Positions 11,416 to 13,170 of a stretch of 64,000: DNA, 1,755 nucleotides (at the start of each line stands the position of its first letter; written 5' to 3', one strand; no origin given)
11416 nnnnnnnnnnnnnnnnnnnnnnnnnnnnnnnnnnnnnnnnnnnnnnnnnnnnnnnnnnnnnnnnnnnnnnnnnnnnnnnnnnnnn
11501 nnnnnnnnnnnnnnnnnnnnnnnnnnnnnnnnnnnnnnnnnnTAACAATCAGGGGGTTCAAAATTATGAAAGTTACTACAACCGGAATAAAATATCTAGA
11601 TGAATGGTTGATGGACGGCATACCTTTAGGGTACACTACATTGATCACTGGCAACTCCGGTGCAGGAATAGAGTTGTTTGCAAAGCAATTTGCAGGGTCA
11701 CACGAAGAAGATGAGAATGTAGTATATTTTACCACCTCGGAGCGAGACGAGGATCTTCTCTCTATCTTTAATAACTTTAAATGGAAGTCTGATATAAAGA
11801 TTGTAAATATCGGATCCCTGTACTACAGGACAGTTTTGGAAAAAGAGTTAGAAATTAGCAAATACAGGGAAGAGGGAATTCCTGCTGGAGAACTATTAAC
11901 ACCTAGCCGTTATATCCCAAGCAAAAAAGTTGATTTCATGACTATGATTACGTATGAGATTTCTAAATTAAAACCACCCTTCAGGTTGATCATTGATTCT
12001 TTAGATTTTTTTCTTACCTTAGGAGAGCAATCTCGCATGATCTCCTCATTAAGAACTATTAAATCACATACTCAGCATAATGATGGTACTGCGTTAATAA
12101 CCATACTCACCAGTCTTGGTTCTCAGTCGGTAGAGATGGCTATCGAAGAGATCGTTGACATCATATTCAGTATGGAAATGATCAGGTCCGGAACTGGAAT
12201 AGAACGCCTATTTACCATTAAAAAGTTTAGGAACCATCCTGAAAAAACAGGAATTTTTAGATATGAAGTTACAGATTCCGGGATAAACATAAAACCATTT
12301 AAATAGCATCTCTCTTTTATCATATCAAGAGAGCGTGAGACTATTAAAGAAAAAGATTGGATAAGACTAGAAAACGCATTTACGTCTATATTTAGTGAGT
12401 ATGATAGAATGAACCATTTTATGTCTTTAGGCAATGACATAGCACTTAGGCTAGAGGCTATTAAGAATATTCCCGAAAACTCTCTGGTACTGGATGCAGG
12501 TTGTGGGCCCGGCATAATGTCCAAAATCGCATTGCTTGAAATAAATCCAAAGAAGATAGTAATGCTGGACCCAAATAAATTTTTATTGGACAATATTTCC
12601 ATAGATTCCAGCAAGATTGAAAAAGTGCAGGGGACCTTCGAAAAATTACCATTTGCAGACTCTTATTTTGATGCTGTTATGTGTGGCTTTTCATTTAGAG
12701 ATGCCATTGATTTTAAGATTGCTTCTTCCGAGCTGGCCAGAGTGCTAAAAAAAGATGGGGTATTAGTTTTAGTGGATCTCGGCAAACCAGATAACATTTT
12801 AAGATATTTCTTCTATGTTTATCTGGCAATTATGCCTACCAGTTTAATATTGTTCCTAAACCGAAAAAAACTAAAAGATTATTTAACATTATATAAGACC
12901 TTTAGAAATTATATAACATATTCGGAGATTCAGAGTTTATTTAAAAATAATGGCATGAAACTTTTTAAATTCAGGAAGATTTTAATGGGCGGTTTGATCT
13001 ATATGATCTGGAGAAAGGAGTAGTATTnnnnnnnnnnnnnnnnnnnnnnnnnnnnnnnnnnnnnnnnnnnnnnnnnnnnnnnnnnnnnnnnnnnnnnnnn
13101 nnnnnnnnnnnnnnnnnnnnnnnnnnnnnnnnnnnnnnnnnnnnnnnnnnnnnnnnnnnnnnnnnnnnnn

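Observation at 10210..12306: Three adjacent KaiC/RecA-like genes: one competent ATPase followed by two P-loop-dead paralogs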

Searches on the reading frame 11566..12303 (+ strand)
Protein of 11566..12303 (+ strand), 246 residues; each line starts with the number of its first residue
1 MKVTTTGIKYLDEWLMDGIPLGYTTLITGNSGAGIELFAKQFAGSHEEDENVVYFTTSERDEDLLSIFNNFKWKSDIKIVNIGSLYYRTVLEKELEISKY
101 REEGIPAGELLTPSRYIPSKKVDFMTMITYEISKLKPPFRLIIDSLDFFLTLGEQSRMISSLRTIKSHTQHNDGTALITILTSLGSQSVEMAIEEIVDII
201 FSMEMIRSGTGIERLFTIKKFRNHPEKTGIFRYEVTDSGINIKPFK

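Call 3: search_protein_families(library=pfam, proteins=[window:11566-12303:+], max_evalue=1)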
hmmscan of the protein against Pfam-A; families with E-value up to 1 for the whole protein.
window:11566-12303:+ (246 aa): 6 families
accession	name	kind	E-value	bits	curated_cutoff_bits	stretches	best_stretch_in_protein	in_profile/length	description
PF06745.19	ATPase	-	1.9e-27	96.6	26.6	1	5-244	2-228/231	KaiC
PF05625.17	PAXNEB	-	0.00017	21.2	28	2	3-29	18-44/366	PAXNEB protein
PF07088.17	GvpD_P-loop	-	0.018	15.4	24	1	22-86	10-72/189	GvpD gas vesicle protein, P-loop domain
PF23442.1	DUF7125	-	0.022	14.3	29.1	0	140-223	100-182/207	Family of unknown function (DUF7125)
PF00158.32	Sigma54_activat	-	0.061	13.4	20.2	1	23-65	23-66/168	Sigma-54 interaction domain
PF24336.1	DUF7504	-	0.15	12.9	27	0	139-198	116-174/179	Family of unknown function (DUF7504)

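Call 4: search_protein_families(library=ncbifam, proteins=[window:11566-12303:+], max_evalue=1)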
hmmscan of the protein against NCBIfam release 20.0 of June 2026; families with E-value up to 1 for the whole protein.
window:11566-12303:+ (246 aa): 11 families
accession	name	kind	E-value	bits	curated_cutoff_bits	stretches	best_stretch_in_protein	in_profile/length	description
NF006799.0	PRK09302.1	equivalog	3.9e-20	71.9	408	2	4-76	13-87/515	circadian clock protein KaiC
TIGR03881.1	KaiC_arch_4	hypoth_equivalog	1.7e-16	60.6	247.8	1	5-239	4-225/231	KaiC domain-containing protein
NF052589.1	ArlH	equivalog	2.1e-13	50.5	215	1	11-235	9-215/229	archaellum protein ArlH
NF004723.0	PRK06067.1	subfamily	1e-11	44.8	194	1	2-243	14-236/243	flagellar accessory protein FlaH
TIGR02655.1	circ_KaiC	equivalog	1.5e-11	43.6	546.25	2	5-86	4-86/484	circadian clock protein KaiC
TIGR03877.1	thermo_KaiC_1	hypoth_equivalog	4.9e-08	32.7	307.25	1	3-75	3-76/238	KaiC domain-containing protein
TIGR03880.1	KaiC_arch_3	hypoth_equivalog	7.9e-08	32.1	249.45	2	7-74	1-69/224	KaiC domain-containing protein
NF006320.0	PRK08533.1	equivalog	0.008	15.8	215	0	133-224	113-204/230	flagellar accessory protein FlaH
TIGR03878.1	thermo_KaiC_2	hypoth_equivalog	0.046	13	232.2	1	16-61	30-75/259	KaiC domain-containing protein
NF010407.0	PRK13833.1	subfamily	0.075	12.4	499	1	163-227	245-309/323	conjugal transfer protein TrbB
NF047869.1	myo_kin_aldol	exception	0.19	10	600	1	127-200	194-263/586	bifunctional 5-dehydro-2-deoxygluconokinase/5-dehydro-2-deoxyphosphogluconate aldolase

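Call 6: search_solved_structures(query=window:11566-12303:+, max_evalue=0.1, show_alignments=2)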
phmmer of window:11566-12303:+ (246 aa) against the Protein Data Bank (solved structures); distinct sequences matched with E-value up to 0.1: 44.
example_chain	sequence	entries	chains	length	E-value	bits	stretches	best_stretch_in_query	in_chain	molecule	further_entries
7x1z_A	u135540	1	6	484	3.3e-14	56.5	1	7-87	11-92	Circadian clock oscillator protein KaiC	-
3s1a_A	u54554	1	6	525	5.4e-14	55.8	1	7-87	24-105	Circadian clock protein kinase kaiC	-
9ofh_A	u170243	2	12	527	5.6e-14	55.7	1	7-87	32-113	Circadian clock oscillator protein KaiC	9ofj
7dyi_A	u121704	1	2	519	2.6e-13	53.6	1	7-87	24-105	Circadian clock protein kinase KaiC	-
7s65_A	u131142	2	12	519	2.8e-13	53.4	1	7-87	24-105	Circadian clock protein kinase KaiC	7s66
3k0c_A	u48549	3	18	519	2.8e-13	53.4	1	7-87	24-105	Circadian clock protein kinase KaiC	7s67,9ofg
7x1y_A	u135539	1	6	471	8.7e-13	51.8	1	7-87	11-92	Circadian clock oscillator protein KaiC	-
3k09_A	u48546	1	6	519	9.1e-13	51.8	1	7-87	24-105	Circadian clock protein kinase kaiC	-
3k0f_A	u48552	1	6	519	1.1e-12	51.5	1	7-87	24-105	Circadian clock protein kinase KaiC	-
7wdc_A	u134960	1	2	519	1.2e-12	51.4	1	7-87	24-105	Circadian clock protein kinase KaiC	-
4dug_A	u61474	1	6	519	1.2e-12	51.3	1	7-87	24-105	Circadian clock protein kinase kaiC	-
3jzm_A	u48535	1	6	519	1.4e-12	51.1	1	7-87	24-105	Circadian clock protein kinase kaiC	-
3k0e_A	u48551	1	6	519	1.5e-12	51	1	7-87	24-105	Circadian clock protein kinase KaiC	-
7dye_A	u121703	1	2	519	1.6e-12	51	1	7-87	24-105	Circadian clock protein kinase KaiC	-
8jon_A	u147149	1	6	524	1.7e-12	50.9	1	6-86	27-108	Circadian clock oscillator protein KaiC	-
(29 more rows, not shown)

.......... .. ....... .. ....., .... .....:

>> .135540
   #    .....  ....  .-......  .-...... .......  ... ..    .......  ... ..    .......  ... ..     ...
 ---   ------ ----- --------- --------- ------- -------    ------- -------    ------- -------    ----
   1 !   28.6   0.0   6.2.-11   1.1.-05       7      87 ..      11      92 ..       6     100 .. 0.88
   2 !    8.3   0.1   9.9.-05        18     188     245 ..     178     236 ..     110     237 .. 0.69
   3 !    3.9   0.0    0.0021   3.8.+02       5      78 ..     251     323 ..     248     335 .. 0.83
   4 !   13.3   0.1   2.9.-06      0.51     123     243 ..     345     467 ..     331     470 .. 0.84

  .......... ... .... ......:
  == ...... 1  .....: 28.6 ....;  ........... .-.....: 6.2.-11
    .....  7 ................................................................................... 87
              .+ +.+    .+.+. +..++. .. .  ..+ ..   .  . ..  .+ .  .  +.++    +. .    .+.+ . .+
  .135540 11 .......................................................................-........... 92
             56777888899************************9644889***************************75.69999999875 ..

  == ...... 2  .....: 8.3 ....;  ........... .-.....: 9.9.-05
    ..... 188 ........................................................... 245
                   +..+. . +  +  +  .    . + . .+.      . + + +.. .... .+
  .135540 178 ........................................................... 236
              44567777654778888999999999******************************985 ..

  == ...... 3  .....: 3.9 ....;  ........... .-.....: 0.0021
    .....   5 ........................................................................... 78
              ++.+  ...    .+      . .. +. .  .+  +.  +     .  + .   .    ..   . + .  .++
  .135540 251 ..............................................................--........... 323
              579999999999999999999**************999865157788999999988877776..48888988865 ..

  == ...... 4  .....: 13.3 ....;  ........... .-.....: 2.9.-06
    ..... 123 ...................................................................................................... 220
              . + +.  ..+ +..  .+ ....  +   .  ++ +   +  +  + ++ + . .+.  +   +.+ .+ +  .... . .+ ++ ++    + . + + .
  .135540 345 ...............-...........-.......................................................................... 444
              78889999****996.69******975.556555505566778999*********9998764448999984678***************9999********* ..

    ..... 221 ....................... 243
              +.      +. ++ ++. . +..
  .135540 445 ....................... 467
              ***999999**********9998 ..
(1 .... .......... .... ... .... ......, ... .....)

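Call 9: find_homologous_proteins(query=window:11566-12303:+, max_evalue=0.001)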
Query window:11566-12303:+ (246 aa): 293 proteins with E <= 0.001 among 834 candidates; the best 120 are listed.
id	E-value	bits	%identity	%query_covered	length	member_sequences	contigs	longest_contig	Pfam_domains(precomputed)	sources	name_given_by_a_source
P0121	2.2e-147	507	93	100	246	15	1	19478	PF06745.20,PF23442.2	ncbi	-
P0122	6.0e-136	470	86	100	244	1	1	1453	PF06745.20,PF23442.2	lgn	-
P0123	9.6e-88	312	60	99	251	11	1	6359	PF06745.20,PF23442.2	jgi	-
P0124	1.6e-86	308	59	97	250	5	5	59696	PF06745.20,PF05625.18,PF23442.2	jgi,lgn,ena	-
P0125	2.6e-86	307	57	98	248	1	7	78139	PF06745.20,PF23442.2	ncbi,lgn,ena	-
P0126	2.8e-85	304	57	97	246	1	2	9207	PF06745.20,PF05625.18,PF23442.2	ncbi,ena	-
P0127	4.0e-85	303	57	97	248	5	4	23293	PF06745.20,PF05625.18,PF23442.2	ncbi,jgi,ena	-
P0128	4.3e-85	303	56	98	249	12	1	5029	PF06745.20,PF23442.2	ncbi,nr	ncbi:MAG: recombinase RecA [Aciduliprofundum sp.]|nr:MAG: recombinase RecA [Aciduliprofundum sp.]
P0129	7.3e-85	302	56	99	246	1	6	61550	PF06745.20,PF23442.2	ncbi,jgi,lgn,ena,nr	ncbi:MAG: RAD55 family ATPase [Thermoplasmata archaeon]|nr:RAD55 family ATPase [Thermoplasmata archa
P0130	8.8e-85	302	57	99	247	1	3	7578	PF06745.20,PF23442.2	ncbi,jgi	ncbi:MAG: RAD55 family ATPase [Thermoplasmata archaeon]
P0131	1.3e-84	302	56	97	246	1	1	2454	PF06745.20,PF05625.18,PF23442.2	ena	-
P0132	1.3e-84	302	57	97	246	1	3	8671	PF06745.20,PF05625.18,PF23442.2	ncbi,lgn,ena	-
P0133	3.1e-84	300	55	98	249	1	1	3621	PF06745.20,PF23442.2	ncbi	-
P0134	3.8e-84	300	57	97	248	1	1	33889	PF06745.20,PF23442.2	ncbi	-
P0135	4.6e-84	300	56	99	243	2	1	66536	PF06745.20,PF05625.18,PF23442.2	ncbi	-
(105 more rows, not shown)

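Call 46: predict_structure(alignment_id=A2)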
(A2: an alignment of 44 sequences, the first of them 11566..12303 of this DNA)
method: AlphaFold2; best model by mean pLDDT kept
length: 246 residues; sequences in the alignment: 44
mean_pLDDT: 88.3   pTM: 0.85
mean pLDDT of the five models: 88.3, 88.2, 87.8, 86.9, 86.4
residues with pLDDT >= 90: 152; 70-90: 73; 50-70: 21; < 50: 0
segments of 3 or more residues with pLDDT < 50: none
pLDDT, mean of each block of 10 residues (from residue 1): 94 96 96 94 94 92 94 94 85 77 69 55 80 91 91 83 93 95 79 95 91 94 96 94 87
secondary structure, 60 per line:
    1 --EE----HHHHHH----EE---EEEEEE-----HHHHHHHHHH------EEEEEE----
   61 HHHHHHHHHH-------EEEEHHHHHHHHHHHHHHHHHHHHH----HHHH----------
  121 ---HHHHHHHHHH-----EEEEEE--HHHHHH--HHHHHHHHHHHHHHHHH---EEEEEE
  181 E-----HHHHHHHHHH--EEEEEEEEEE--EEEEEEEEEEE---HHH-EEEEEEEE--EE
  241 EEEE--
elements in order: H9-14 E24-29 H35-44 E51-56 H61-70 E78-81 H82-102 H107-110 H124-133 E139-144 H147-152 H155-171 E175-181 H187-196 E199-208 E211-221 E229-236 E239-244

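Call 49: fold_search(model_id=the predicted structure, library=pdb)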
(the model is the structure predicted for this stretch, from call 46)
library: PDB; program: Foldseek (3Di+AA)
matches with E <= 10: 1909; with E <= 0.001: 1138
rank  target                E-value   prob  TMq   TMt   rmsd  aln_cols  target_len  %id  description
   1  8wv8_B                7.6e-16  1.00  0.68  0.39   4.2       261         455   22  Crystal Structure of Cyanobacterial Circadian Clock Protein KaiC (released 2023-12-27)
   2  4tlc_F                1.4e-15  1.00  0.65  0.72   9.8       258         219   23  Crystal structure of N-terminal C1 domain of KaiC (released 2015-07-01)
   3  4tlc_E                1.5e-15  1.00  0.66  0.70   7.1       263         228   21  Crystal structure of N-terminal C1 domain of KaiC (released 2015-07-01)
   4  5yz8_E                1.8e-15  1.00  0.70  0.77   4.8       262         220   22  Crystal Structure of N-terminal C1 domain of KaiC (released 2019-01-30)
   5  9ofh_A                2.6e-15  1.00  0.68  0.38   3.9       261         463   23  Extended conformation of dusk state KaiC (released 2025-05-14)
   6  4tld_F                2.6e-15  1.00  0.67  0.75   5.2       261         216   22  Crystal structure of N-terminal C1 domain of KaiC (released 2015-07-01)
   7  4tl7_D                3.3e-15  1.00  0.69  0.74   6.8       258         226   22  Crystal structure of N-terminal C1 domain of KaiC (released 2015-07-01)
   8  3k0c_D                5.7e-15  1.00  0.65  0.35   9.5       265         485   23  Crystal structure of the phosphorylation-site double mutant S431A/T432E of the KaiC circadian clock protein (released 2010-03-31)
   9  8zn6_I                6.1e-15  1.00  0.69  0.38   6.3       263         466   20  Crystal Structure of Designed Clock Protein KaiC (released 2025-04-16)
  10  4tlb_F                6.5e-15  1.00  0.68  0.75   3.7       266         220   21  Crystal structure of N-terminal C1 domain of KaiC (released 2015-07-01)
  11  4tlc_C                6.5e-15  1.00  0.67  0.72   6.9       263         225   22  Crystal structure of N-terminal C1 domain of KaiC (released 2015-07-01)
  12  4tlb_D                7.3e-15  1.00  0.68  0.73   6.1       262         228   22  Crystal structure of N-terminal C1 domain of KaiC (released 2015-07-01)
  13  8zn6_F                7.8e-15  1.00  0.70  0.38   3.4       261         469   21  Crystal Structure of Designed Clock Protein KaiC (released 2025-04-16)
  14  7dy2_G                7.8e-15  1.00  0.68  0.38   6.2       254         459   22  Crystal Structure of Cyanobacterial Circadian Clock Protein KaiC (released 2022-04-27)
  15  7dxq_E                7.8e-15  1.00  0.67  0.38   6.0       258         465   22  Crystal Structure of Cyanobacterial Circadian Clock Protein KaiC (released 2022-04-27)
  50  4yds                  1.9e-14  1.00  0.73  0.79   4.4       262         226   16  FlaH from Sulfolobus acidocaldarius with ATP and Mg-Ion (released 2015-11-11)
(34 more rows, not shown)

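Call 56: search_solved_structures(query=A2, max_evalue=1, show_alignments=0)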
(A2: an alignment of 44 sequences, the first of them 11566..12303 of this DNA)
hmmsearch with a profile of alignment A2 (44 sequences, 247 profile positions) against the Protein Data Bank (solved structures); distinct sequences matched with E-value up to 1: 59.
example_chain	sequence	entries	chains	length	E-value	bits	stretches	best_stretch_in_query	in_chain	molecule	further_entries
8fwi_A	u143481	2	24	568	4.4e-29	104.6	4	5-77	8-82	Circadian clock protein KaiC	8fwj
8db3_A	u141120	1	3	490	4.7e-28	101.2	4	5-77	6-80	Circadian clock protein KaiC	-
8dba_A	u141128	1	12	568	1.1e-27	100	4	5-77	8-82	Circadian clock protein KaiC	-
8zn5_B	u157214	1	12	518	2.7e-27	98.7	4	3-76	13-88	KaiC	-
8jon_A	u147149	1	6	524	2.9e-26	95.3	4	4-77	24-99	Circadian clock oscillator protein KaiC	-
8zn6_F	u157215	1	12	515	3.5e-26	95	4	3-76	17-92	KaiC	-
7x1z_A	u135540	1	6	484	3.6e-26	95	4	7-76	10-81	Circadian clock oscillator protein KaiC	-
3s1a_A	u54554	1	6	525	5.9e-26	94.3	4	7-76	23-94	Circadian clock protein kinase kaiC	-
9ofh_A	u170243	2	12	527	6e-26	94.3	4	7-76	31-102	Circadian clock oscillator protein KaiC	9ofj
7s65_A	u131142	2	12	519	2.2e-25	92.4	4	7-76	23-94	Circadian clock protein kinase KaiC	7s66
7dyi_A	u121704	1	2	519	3.1e-25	92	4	7-76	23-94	Circadian clock protein kinase KaiC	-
3k0c_A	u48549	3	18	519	3.1e-25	92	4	7-76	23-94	Circadian clock protein kinase KaiC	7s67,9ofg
7x1y_A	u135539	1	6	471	6.8e-25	90.8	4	7-76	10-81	Circadian clock oscillator protein KaiC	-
3k09_A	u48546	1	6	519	7.7e-25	90.6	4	7-76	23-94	Circadian clock protein kinase kaiC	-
4dug_A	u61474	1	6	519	9.1e-25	90.4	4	7-76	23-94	Circadian clock protein kinase kaiC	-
4yds_A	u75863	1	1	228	2.3e-08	36.7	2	144-209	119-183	Flagella-related protein H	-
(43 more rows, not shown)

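Call 72: search_protein_families(library=padloc, proteins=[window:11566-12303:+], max_evalue=0.01)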
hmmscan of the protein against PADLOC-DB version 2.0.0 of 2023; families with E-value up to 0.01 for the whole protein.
window:11566-12303:+ (246 aa): 0 families

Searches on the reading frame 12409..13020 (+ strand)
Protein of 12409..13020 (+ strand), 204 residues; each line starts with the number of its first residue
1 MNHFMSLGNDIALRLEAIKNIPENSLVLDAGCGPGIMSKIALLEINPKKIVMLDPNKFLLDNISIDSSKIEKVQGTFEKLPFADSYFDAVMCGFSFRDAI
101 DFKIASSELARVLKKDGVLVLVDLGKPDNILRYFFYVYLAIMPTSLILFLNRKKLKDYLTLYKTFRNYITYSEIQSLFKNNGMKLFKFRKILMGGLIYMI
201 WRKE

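Call 3: search_protein_families(library=pfam, proteins=[window:12409-13020:+], max_evalue=1)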
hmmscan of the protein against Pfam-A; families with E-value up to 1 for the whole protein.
window:12409-13020:+ (204 aa): 11 families
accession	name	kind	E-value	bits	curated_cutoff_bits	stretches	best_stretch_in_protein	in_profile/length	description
PF01209.24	Ubie_methyltran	-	9.7e-16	58.3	20.1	1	1-194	23-224/233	ubiE/COQ5 methyltransferase family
PF08241.18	Methyltransf_11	-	5e-15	56.4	21.2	1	28-121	1-95/95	Methyltransferase domain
PF13649.12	Methyltransf_25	-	2.6e-12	47.7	27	1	27-117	1-97/97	Methyltransferase domain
PF13489.12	Methyltransf_23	-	1.5e-08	35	27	1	13-184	12-160/164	Methyltransferase domain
PF13847.12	Methyltransf_31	-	4.1e-08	33.5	27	1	24-125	4-113/145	Methyltransferase domain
PF08242.18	Methyltransf_12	-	7.2e-05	23.9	30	1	28-119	1-98/98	Methyltransferase domain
PF05148.21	Methyltransf_8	-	0.001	19.4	27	1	15-122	64-157/219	Hypothetical methyltransferase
PF05175.20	MTS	-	0.0058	16.7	23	1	17-62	26-70/170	Methyltransferase small domain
PF06325.19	PrmA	-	0.0097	15.9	22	1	22-57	160-194/296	Ribosomal protein L11 methyltransferase (PrmA)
PF01728.25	FtsJ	-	0.014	15.7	24.1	1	17-95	15-100/181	FtsJ-like methyltransferase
PF20922.3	Anamorsin_N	-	0.025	14.7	27.1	1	78-122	43-88/163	Anamorsin, N-terminal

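Call 4: search_protein_families(library=ncbifam, proteins=[window:12409-13020:+], max_evalue=1)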
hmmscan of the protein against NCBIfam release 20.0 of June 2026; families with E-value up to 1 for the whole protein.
window:12409-13020:+ (204 aa): 32 families (the best 25 are shown)
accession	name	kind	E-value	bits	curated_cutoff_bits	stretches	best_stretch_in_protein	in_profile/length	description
NF004452.0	PRK05785.1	equivalog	4e-28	98.5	207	1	2-191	26-212/228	hypothetical protein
TIGR01934.1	MenG_MenH_UbiE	subfamily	1.3e-25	90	158.35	1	1-195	15-215/223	ubiquinone/menaquinone biosynthesis methyltransferase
NF001244.0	PRK00216.1-5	equivalog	3.2e-23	82.3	216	1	1-203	24-235/236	bifunctional demethylmenaquinone methyltransferase/2-methoxy-6-polyprenyl-1,4-benzoquinol methylase UbiE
NF045667.1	MTase_DVU1556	equivalog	2.2e-15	56.7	155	1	14-186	13-163/213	DVU_1556 family methyltransferase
NF001243.0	PRK00216.1-4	equivalog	3.1e-15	56.1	235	1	1-192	23-222/237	demethylmenaquinone methyltransferase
NF052510.1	methyltran_MpqE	exception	5.3e-15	55.4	335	1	2-196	23-226/234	methyl-plastoquinone biosynthesis methyltransferase MpqE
TIGR02072.1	BioC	equivalog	8.2e-15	55.3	184.95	1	18-127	27-138/244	malonyl-ACP O-methyltransferase BioC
TIGR02752.1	MenG_heptapren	equivalog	1.2e-14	54.4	419.85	1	1-190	21-218/231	demethylmenaquinone methyltransferase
NF001241.0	PRK00216.1-2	equivalog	1.9e-13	50.6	327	1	1-194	27-220/231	demethylmenaquinone methyltransferase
NF001240.0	PRK00216.1-1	equivalog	2.3e-10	39.9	378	1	61-190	109-237/251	bifunctional demethylmenaquinone methyltransferase/2-methoxy-6-polyprenyl-1,4-benzoquinol methylase UbiE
NF001242.0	PRK00216.1-3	equivalog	4.7e-10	39.3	351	1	1-196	44-249/258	bifunctional demethylmenaquinone methyltransferase/2-methoxy-6-polyprenyl-1,4-benzoquinol methylase UbiE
NF043040.1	corrin_prot_MT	hypoth_equivalog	3.2e-09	36.6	180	1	4-153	21-178/216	corrinoid protein-associated methyltransferase CpaM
NF007610.0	PRK10258.1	equivalog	2.1e-08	33.8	342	1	17-122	36-139/251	malonyl-ACP O-methyltransferase BioC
NF047649.1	MTase_UXPK_star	exception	2.9e-08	33.1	460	1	20-124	74-184/283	methyltransferase/UXPK-star double selenoprotein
NF045825.1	FAmtase_mtf2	equivalog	1.7e-07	30.7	400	1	27-132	62-169/248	fatty-acid O-methyltransferase Mtf2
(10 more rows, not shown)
